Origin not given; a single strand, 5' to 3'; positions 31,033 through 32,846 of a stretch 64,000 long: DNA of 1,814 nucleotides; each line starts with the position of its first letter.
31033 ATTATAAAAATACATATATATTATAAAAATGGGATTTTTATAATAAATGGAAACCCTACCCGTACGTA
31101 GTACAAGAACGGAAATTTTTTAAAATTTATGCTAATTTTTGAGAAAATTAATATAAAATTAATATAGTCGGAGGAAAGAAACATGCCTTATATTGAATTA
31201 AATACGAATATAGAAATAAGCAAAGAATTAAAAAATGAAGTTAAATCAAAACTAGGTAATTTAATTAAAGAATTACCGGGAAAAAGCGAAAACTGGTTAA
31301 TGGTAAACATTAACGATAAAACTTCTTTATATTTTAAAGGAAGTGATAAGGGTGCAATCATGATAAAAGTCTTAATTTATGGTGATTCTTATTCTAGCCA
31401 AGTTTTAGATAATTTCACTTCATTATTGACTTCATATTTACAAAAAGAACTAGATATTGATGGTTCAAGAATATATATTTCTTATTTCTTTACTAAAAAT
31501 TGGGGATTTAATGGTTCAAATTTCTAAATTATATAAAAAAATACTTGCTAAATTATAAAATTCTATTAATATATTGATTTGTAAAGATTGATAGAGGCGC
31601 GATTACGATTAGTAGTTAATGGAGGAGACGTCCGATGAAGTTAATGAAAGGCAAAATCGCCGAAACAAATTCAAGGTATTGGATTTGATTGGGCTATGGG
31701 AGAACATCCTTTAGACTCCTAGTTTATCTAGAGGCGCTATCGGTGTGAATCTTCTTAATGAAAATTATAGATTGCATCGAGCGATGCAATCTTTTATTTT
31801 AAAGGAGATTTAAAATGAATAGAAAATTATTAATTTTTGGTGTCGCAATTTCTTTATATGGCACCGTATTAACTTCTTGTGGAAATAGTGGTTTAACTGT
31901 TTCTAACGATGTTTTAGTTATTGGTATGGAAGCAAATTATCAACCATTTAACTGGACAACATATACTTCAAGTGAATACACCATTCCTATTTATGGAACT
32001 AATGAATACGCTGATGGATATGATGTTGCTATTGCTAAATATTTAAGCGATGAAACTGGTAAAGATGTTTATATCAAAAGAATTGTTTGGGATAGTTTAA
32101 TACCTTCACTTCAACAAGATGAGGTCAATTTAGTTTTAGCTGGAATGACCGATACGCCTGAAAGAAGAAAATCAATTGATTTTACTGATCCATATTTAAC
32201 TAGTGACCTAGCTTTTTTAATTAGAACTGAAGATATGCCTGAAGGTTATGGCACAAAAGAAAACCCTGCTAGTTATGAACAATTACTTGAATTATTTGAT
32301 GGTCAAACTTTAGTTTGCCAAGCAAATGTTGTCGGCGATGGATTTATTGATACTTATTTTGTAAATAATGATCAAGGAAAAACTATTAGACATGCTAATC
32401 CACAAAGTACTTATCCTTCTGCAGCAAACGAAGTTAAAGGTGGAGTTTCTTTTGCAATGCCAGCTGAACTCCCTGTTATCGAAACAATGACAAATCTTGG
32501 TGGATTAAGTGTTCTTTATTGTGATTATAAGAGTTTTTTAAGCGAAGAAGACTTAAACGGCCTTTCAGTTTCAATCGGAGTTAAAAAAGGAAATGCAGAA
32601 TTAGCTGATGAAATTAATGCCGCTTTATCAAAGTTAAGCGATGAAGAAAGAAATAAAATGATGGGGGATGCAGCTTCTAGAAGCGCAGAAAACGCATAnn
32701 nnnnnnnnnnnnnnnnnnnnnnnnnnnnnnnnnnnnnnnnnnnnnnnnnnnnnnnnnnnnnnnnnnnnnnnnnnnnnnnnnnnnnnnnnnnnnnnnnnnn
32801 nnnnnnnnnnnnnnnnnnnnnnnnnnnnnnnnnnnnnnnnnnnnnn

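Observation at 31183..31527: Bacterial homologue of macrophage migration inhibitory factor (MIF/D-dopachrome tautomerase family)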

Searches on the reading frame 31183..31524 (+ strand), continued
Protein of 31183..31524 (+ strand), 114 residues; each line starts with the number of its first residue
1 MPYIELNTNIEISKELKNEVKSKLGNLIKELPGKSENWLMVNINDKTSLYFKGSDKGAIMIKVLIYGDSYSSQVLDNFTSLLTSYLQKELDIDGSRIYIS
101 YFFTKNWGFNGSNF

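Call 32: list_cluster_members(proteins=[window:31183-31524:+, P0003, P0005, P0020, P0028, P0034, window:37780-38961:+])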
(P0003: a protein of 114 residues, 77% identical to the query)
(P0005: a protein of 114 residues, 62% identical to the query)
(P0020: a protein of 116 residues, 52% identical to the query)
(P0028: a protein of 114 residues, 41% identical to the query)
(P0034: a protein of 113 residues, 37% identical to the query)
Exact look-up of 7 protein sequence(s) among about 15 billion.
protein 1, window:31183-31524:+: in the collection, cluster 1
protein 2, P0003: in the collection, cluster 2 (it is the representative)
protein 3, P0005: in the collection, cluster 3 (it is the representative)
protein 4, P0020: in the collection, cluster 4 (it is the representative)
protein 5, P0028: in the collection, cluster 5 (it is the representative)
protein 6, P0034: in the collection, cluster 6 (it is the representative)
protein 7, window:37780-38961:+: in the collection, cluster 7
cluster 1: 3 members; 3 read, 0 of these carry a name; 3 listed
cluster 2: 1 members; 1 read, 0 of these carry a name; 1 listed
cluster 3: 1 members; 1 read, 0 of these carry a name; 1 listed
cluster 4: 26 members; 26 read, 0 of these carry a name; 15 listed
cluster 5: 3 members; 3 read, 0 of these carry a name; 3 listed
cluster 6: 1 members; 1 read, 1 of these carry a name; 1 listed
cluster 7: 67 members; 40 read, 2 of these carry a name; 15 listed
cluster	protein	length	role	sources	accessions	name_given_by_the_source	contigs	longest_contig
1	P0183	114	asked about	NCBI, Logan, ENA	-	-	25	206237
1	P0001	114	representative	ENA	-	-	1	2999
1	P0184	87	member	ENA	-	-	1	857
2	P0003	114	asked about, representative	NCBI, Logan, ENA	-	-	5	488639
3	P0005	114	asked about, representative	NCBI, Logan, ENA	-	-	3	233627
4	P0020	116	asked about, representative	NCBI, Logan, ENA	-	-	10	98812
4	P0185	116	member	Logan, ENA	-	-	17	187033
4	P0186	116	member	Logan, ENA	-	-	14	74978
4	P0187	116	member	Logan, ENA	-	-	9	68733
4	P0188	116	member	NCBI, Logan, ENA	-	-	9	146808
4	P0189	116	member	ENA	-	-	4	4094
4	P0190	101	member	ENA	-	-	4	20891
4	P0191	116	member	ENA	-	-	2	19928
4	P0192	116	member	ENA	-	-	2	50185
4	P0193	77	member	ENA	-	-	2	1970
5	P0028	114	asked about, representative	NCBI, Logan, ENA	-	-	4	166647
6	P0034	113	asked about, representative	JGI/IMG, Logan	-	phenylpyruvate tautomerase PptA (4-oxalocrotonate tautomerase family)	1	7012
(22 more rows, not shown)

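Call 35: find_homologous_proteins(query=A2, max_evalue=0.00001)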
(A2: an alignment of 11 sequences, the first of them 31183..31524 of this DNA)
Query A2 (11 sequences) (114 aa, profile of the alignment): 405 proteins with E <= 0.00001 among 765 candidates; the best 120 are listed.
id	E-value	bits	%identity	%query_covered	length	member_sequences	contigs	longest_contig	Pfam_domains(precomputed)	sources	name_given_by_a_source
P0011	4.6e-44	167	54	100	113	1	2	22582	PF01187.24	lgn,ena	-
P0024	1.5e-43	165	45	100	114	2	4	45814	PF01187.24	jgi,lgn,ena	-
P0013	5.8e-43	164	52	100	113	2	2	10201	PF01187.24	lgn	-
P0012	9.9e-43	163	53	100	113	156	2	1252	PF01187.24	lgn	-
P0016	1.7e-42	162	52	100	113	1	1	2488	PF01187.24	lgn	-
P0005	1.8e-42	162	62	100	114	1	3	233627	PF01187.24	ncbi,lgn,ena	-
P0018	4.0e-42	161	53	100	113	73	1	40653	PF01187.24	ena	-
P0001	4.6e-42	161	99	99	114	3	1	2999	PF01187.24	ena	-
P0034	8.0e-42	160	37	100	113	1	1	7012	PF01187.24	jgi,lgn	jgi:phenylpyruvate tautomerase PptA (4-oxalocrotonate tautomerase family)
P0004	9.3e-42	160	70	100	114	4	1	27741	PF01187.24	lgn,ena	-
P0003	1.3e-41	159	77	100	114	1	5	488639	PF01187.24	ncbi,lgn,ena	-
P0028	1.7e-41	159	41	100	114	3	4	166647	PF01187.24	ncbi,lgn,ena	-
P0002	3.5e-41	158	77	100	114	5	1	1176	PF01187.24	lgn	-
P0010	1.0e-40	156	52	100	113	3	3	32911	PF01187.24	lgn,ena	-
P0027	1.3e-40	156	45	100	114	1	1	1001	PF01187.24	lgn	-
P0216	1.8e-39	152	46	100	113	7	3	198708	PF01187.24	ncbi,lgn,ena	-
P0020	5.4e-39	151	52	100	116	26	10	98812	PF01187.24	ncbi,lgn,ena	-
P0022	1.2e-38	150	47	100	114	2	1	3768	PF01361.27,PF01187.24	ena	-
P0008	1.2e-38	150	53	100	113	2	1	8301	PF01187.24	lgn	-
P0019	1.7e-38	149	49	100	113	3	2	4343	PF01187.24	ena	-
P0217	2.2e-38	149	46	100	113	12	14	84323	PF01187.24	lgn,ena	-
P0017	3.4e-38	148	50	100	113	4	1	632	PF01187.24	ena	-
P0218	4.9e-38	148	51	100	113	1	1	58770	PF01187.24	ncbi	-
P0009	1.2e-37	147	52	100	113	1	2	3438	PF01187.24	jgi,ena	-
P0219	1.5e-37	146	43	100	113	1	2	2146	PF01187.24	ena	-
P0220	1.6e-37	146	47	100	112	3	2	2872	PF01187.24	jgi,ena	jgi:phenylpyruvate tautomerase PptA (4-oxalocrotonate tautomerase family)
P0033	2.5e-37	145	40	100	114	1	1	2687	PF01187.24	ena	-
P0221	2.6e-37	145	35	100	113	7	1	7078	PF01361.27,PF01187.24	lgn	-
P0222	3.9e-37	145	41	100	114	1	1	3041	PF01361.27,PF01187.24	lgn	-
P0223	6.3e-37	144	43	100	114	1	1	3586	PF01187.24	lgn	-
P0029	1.3e-36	143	42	100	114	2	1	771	PF01187.24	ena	-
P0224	1.5e-36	143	43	100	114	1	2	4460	PF01187.24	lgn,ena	-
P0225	1.9e-36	143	49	100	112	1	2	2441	PF01187.24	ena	-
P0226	3.9e-36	142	46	100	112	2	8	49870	PF01187.24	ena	-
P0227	5.1e-36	141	47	100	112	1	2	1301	PF01187.24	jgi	-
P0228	6.7e-36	141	44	100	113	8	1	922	PF01187.24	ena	-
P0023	1.1e-35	140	43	100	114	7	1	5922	PF01187.24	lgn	-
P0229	1.1e-35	140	49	100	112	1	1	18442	PF01187.24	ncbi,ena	-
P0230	1.2e-35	140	47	100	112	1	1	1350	PF01187.24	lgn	-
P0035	1.2e-35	140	40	100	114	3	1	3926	PF01187.24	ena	-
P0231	5.1e-35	138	37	100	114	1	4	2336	PF01187.24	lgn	-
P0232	7.3e-35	137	42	100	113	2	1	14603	PF01187.24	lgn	-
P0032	7.7e-35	137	43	100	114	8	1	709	PF01187.24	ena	-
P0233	7.8e-35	137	47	100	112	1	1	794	PF01187.24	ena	-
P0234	8.0e-35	137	37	100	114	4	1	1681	PF01187.24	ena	-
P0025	1.5e-34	137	44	100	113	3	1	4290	PF01187.24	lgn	-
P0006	1.7e-34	136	54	100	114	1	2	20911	PF01187.24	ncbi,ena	-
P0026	4.8e-34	135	42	100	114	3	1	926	PF01187.24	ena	-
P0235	4.8e-34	135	46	100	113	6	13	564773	PF01187.24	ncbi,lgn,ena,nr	ncbi:Macrophage migration inhibitory factor (MIF) [Ruminococcaceae bacterium FB2012]|nr:Macrophage m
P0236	7.1e-34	134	27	100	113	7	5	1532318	PF01187.24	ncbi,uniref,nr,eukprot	ncbi:macrophage migration inhibitory factor-like protein [Leishmania infantum JPCM5]|uniref:L-dopach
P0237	1.9e-33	133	40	100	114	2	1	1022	PF01187.24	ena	-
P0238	3.1e-33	132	44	100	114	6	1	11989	PF01187.24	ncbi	ncbi:MAG: phenylpyruvate tautomerase MIF-related protein [Eubacteriales bacterium]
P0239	6.6e-33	131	32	100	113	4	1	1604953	PF01187.24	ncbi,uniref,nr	ncbi:hypothetical protein LSCM4_02495 [Leishmania orientalis]|uniref:L-dopachrome isomerase n=1 Tax=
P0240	9.5e-33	131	39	100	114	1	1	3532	PF01187.24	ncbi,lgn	-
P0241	9.6e-33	131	39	100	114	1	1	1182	PF01187.24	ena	-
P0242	3.0e-32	129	37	100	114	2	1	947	PF01187.24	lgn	-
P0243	4.3e-32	129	29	100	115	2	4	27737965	PF01187.24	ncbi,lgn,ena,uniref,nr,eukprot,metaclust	ncbi:hypothetical protein TVAG_219770 [Trichomonas vaginalis G3]|uniref:L-dopachrome isomerase n=1 T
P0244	4.7e-32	128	47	100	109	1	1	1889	PF01187.24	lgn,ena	-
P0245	5.3e-32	128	28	100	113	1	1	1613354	PF01187.24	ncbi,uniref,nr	ncbi:hypothetical protein LSCM1_02678 [Leishmania martiniquensis]|uniref:L-dopachrome isomerase n=1 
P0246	7.9e-32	128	42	100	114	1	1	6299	PF01187.24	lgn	-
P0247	1.9e-31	126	30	100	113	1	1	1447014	PF01187.24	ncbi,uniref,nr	ncbi:hypothetical protein JKF63_02201 [Porcisia hertigi]|uniref:L-dopachrome isomerase n=1 Tax=Porci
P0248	3.6e-31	126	40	100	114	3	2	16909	PF01187.24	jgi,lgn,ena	jgi:hypothetical protein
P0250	4.1e-31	125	34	100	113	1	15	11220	PF01187.24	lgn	-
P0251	4.4e-31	125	42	100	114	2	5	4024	PF01187.24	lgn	-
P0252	5.9e-31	125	37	100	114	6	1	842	PF01187.24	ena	-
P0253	8.1e-31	124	43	100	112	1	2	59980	PF01187.24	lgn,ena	-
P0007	1.0e-30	124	55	100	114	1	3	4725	PF01187.24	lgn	-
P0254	1.5e-30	124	43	100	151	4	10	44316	PF01187.24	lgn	-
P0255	1.9e-30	123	37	100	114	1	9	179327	PF01187.24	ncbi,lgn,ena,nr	ncbi:MAG: hypothetical protein IJ025_02075 [Clostridia bacterium]|nr:hypothetical protein [Clostridi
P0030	2.1e-30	123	45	100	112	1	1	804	PF01187.24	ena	-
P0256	2.3e-30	123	30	100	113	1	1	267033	PF01187.24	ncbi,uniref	ncbi:macrophage migration inhibitory factor-like protein [Novymonas esmeraldas]|uniref:L-dopachrome 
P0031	2.5e-30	123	44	100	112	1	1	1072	PF01187.24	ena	-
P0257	2.6e-30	123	37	100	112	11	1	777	PF01187.24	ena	-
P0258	4.6e-30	122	27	100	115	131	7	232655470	PF01187.24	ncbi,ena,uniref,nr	ncbi:macrophage migration inhibitory factor [Ictidomys tridecemlineatus]|uniref:Macrophage migration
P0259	7.4e-30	121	28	100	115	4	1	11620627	PF01187.24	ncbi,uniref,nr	ncbi:macrophage migration inhibitory factor [Octodon degus]|uniref:Macrophage migration inhibitory f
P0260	1.1e-29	121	35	100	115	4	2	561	PF01187.24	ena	-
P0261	1.2e-29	121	26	100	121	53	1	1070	PF01187.24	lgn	-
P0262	1.2e-29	121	38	100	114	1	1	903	PF01187.24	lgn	-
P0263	1.5e-29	120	38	100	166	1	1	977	PF01187.24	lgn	-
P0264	1.5e-29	120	36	100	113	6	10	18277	PF01187.24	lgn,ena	-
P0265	1.9e-29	120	45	100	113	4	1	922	PF01187.24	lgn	-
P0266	3.1e-29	119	28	100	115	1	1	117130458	PF01187.24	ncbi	ncbi:macrophage migration inhibitory factor [Rhynchocyon petersi]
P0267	3.1e-29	119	38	100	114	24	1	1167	PF01187.24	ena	-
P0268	4.1e-29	119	41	100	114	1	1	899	PF01187.24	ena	-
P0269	4.3e-29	119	26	100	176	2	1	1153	PF01187.24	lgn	-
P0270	5.5e-29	119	39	100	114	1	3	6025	PF01187.24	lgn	-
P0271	6.5e-29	118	26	100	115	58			PF01187.24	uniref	uniref:Macrophage migration inhibitory factor n=1 Tax=Mus spicilegus TaxID=10103 RepID=A0A8C6GZR3_MU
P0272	7.9e-29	118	26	100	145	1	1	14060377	PF01187.24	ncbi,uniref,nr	ncbi:Macrophage migration inhibitory factor [Galemys pyrenaicus]|uniref:Macrophage migration inhibit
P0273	1.0e-28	118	29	100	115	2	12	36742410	PF01187.24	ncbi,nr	ncbi:macrophage migration inhibitory factor [Lepidochelys kempii]|nr:macrophage migration inhibitory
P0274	1.1e-28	118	26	100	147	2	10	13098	PF01187.24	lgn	-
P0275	1.1e-28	118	28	100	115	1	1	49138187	PF01187.24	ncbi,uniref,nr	ncbi:macrophage migration inhibitory factor-like [Microtus oregoni]|uniref:macrophage migration inhi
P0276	1.4e-28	117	31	100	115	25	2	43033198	PF01187.24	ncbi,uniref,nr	ncbi:macrophage migration inhibitory factor [Lacerta agilis]|uniref:Macrophage migration inhibitory 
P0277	1.6e-28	117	29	100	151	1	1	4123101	PF01187.24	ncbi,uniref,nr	ncbi:Macrophage migration inhibitory factor [Lonchura striata]|uniref:Macrophage migration inhibitor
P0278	1.6e-28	117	27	100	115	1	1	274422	PF01187.24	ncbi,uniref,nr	ncbi:macrophage migration inhibitory factor [Nannospalax galili]|uniref:Macrophage migration inhibit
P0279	1.8e-28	117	28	100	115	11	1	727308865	PF01187.24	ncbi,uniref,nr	ncbi:macrophage migration inhibitory factor [Antechinus flavipes]|uniref:macrophage migration inhibi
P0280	2.3e-28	117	26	100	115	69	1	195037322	PF01187.24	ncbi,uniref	ncbi:macrophage migration inhibitory factor [Tamandua tetradactyla]|uniref:macrophage migration inhi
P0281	2.9e-28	116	28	100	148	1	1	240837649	PF01187.24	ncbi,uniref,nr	ncbi:LOW QUALITY PROTEIN: macrophage migration inhibitory factor-like [Eubalaena glacialis]|uniref:L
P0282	5.0e-28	115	34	100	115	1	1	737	PF01187.24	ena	-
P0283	5.7e-28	115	39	100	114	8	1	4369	PF01187.24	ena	-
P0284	1.1e-27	114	29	100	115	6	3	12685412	PF01187.24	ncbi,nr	ncbi:UNVERIFIED_CONTAM: hypothetical protein H355_008254 [Colinus virginianus]|nr:MIF factor [Odonto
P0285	2.3e-27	113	28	100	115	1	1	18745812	PF01187.24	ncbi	ncbi:hypothetical protein FKM82_005127 [Ascaphus truei]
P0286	2.4e-27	113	26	100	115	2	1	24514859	PF01187.24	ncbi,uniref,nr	ncbi:macrophage migration inhibitory factor [Ornithorhynchus anatinus]|uniref:Macrophage migration i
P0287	2.8e-27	113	29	100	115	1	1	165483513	PF01187.24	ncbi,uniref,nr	ncbi:macrophage migration inhibitory factor [Spea bombifrons]|uniref:macrophage migration inhibitory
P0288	2.9e-27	113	30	100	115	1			PF01187.24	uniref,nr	uniref:Macrophage migration inhibitory factor n=1 Tax=Andrias davidianus TaxID=141262 RepID=I6VD49_A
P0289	3.7e-27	113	28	100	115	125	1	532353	PF01187.24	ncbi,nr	ncbi:MIF factor, partial [Polioptila caerulea]|nr:MIF factor [Polioptila caerulea]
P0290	4.2e-27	113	29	100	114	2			PF01187.24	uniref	uniref:Macrophage migration inhibitory factor n=1 Tax=Monodelphis domestica TaxID=13616 RepID=H9H6Q2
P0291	5.4e-27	112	27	100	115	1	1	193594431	PF01187.24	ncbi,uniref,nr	ncbi:macrophage migration inhibitory factor [Sceloporus undulatus]|uniref:macrophage migration inhib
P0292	8.2e-27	112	27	100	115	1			PF01187.24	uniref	uniref:Macrophage migration inhibitory factor n=1 Tax=Salvator merianae TaxID=96440 RepID=A0A8D0DVC8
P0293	9.5e-27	111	29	100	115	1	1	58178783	PF01187.24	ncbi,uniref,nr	ncbi:macrophage migration inhibitory factor [Sphaerodactylus townsendi]|uniref:Uncharacterized prote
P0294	9.7e-27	111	29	100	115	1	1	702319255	PF01187.24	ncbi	ncbi:macrophage migration inhibitory factor [Rhinophrynus dorsalis]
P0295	1.1e-26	111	28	100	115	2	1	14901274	PF01187.24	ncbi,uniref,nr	ncbi:macrophage migration inhibitory factor-like [Nothoprocta perdicaria]|uniref:Macrophage migratio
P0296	1.2e-26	111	30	100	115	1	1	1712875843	PF01187.24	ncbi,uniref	ncbi:macrophage migration inhibitory factor isoform X1 [Ambystoma mexicanum]|uniref:macrophage migra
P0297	1.2e-26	111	31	100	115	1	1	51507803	PF01187.24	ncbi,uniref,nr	ncbi:macrophage migration inhibitory factor [Cheilinus undulatus]|uniref:macrophage migration inhibi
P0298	1.3e-26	111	25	100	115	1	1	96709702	PF01187.24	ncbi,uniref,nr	ncbi:macrophage migration inhibitory factor-like [Rattus rattus]|uniref:macrophage migration inhibit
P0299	1.3e-26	111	28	100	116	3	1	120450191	PF01187.24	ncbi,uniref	ncbi:macrophage migration inhibitory factor [Anolis carolinensis]|uniref:macrophage migration inhibi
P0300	1.8e-26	111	22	85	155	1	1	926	PF01187.24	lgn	-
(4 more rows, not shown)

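Call 40: search_protein_families(library=pfam, proteins=[L053:4580-5857:+, L025:6339-7439:+, L005:4521-5021:+, L005:5092-5988:+, L008:5288-5995:+, L013:5461-5934:+, L032:1615-2859:-], max_evalue=0.00001)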
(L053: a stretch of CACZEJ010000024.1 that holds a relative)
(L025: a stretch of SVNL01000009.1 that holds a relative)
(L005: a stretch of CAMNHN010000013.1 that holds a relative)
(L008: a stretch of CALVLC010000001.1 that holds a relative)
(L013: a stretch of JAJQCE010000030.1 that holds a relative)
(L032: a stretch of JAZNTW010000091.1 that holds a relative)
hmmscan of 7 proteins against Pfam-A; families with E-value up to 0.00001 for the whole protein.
L053:4580-5857:+ (426 aa): 2 families
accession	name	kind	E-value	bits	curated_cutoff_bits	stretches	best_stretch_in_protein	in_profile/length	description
PF06838.17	Met_gamma_lyase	-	3.1e-170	566.5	24.2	1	16-418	2-404/405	Methionine gamma-lyase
PF01053.26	Cys_Met_Meta_PP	-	1.1e-07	31.3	27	1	68-253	51-214/381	Cys/Met metabolism PLP-dependent enzyme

L025:6339-7439:+ (367 aa): 2 families
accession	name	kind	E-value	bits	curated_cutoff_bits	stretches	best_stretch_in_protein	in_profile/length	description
PF21908.1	Cel124_C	-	1.6e-76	256.6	27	1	80-257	1-172/172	Cel124 C-terminal catalytic domain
PF00404.24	Dockerin_1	-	1.7e-08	34.9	22.9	1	311-365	1-55/57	Dockerin type I domain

L005:4521-5021:+ (167 aa): 0 families

L005:5092-5988:+ (299 aa): 10 families
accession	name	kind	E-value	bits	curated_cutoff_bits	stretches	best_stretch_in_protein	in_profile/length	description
PF07992.20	Pyr_redox_2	-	5.3e-45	154.5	26.1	1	5-289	2-290/291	Pyridine nucleotide-disulphide oxidoreductase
PF13738.12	Pyr_redox_3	-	1.5e-23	84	30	1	53-273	75-305/305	Pyridine nucleotide-disulphide oxidoreductase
PF12831.13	FAD_oxidored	-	1e-07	32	27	1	5-44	1-41/416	FAD dependent oxidoreductase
PF03486.20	HI0933_like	-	1.3e-07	31.8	50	0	5-35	2-32/244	HI0933-like protein Rossmann domain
PF00890.30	FAD_binding_2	-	2.2e-07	30.8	20.4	0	5-42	1-39/414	FAD binding domain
PF01946.23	Thi4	-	3.9e-07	30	26.2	0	4-37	18-52/235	Thi4 family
PF01266.30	DAO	-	7.7e-07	29.4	27.9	0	5-39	1-37/353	FAD dependent oxidoreductase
PF00070.33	Pyr_redox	-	8.5e-07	29.8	22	0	146-215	2-79/82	Pyridine nucleotide-disulphide oxidoreductase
PF01134.28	GIDA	-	1.9e-06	27.6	22.1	0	5-35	1-31/391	Glucose inhibited division protein A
PF13450.12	NAD_binding_8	-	8.2e-06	26.5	21.9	0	8-41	1-35/68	NAD(P)-binding Rossmann-like domain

L008:5288-5995:+ (236 aa): 1 family
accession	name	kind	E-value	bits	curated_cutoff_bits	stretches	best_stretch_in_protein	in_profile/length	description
PF07314.17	Lit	-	1.7e-30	106.8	24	1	12-190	2-176/176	Lipoprotein intramolecular transacylase Lit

L013:5461-5934:+ (158 aa): 1 family
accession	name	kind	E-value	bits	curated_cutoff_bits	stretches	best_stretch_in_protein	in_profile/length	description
PF02542.21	YgbB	-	2.5e-71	239.5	26.7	1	1-155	1-155/155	YgbB family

L032:1615-2859:- (414 aa): 5 families
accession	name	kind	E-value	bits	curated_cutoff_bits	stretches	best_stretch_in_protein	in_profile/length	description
PF13167.11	GTP-bdg_N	-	6.3e-33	113.7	25.4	1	27-113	3-89/89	GTP-binding GTPase N-terminal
PF16360.10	GTP-bdg_M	-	8.8e-29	100.3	29.5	1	115-193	1-79/79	GTP-binding GTPase Middle Region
PF01926.29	MMR_HSR1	-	2.7e-21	76.2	21.9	1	201-319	2-113/113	50S ribosome-binding GTPase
PF02421.24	FeoB_N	-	2.9e-08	33.8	27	1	201-326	3-121/156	Ferrous iron transport protein B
PF00009.33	GTP_EFTU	-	4.3e-07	30.1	26.5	0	201-351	6-182/188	Elongation factor Tu GTP binding domain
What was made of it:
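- Tried and rejected: The recurrent neighbours are unrelated: a Met_gamma_lyase-family protein, a Cel124 dockerin cellulase, a Pyr_redox_2 pyridine nucleotide-disulphide oxidoreductase, Lit, YgbB (IspF) and an HflX-type GTPase (call 40).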

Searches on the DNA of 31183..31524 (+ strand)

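Call 47: search_rna_families(sources=[L001, L002, L011, L003], threshold=gathering)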
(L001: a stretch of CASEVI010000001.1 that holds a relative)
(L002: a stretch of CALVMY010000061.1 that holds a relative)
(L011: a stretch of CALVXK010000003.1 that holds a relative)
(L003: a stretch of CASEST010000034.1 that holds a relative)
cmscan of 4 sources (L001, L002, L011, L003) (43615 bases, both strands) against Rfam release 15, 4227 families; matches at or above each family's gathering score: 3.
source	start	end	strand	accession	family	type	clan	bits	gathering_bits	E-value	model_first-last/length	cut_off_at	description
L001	6400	6563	+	RF00168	Lysine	Cis-reg; riboswitch;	-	87.3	30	1.1e-21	1-182/182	no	Lysine riboswitch aptamer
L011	6418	6583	+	RF00168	Lysine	Cis-reg; riboswitch;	-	87.2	30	1.2e-21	1-182/182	no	Lysine riboswitch aptamer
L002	6411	6575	+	RF00168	Lysine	Cis-reg; riboswitch;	-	82.6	30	3.1e-20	1-182/182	no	Lysine riboswitch aptamer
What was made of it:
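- The lysine riboswitch lies at the same place in those three loci (call 47).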

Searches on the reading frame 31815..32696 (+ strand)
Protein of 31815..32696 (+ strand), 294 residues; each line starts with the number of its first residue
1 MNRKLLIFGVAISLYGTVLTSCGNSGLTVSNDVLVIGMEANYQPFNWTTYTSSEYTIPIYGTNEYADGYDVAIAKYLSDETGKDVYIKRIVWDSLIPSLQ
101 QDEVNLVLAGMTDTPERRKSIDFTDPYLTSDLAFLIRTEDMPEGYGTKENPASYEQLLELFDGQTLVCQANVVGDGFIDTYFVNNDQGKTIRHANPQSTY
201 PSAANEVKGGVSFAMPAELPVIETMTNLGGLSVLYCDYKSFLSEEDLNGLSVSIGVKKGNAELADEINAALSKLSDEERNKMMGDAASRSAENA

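Call 14: search_protein_families(library=pfam, proteins=[window:31815-32696:+], max_evalue=0.00001)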
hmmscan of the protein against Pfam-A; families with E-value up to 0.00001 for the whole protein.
window:31815-32696:+ (294 aa): 2 families
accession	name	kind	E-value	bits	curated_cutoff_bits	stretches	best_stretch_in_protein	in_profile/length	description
PF00497.25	SBP_bac_3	-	1.8e-23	83.2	26.4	1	35-277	2-119/132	Bacterial extracellular solute-binding proteins, family 3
PF10613.14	Lig_chan-Glu_bd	-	4.9e-07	30.3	30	1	91-139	66-114/115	Ligated ion channel L-glutamate- and glycine-binding site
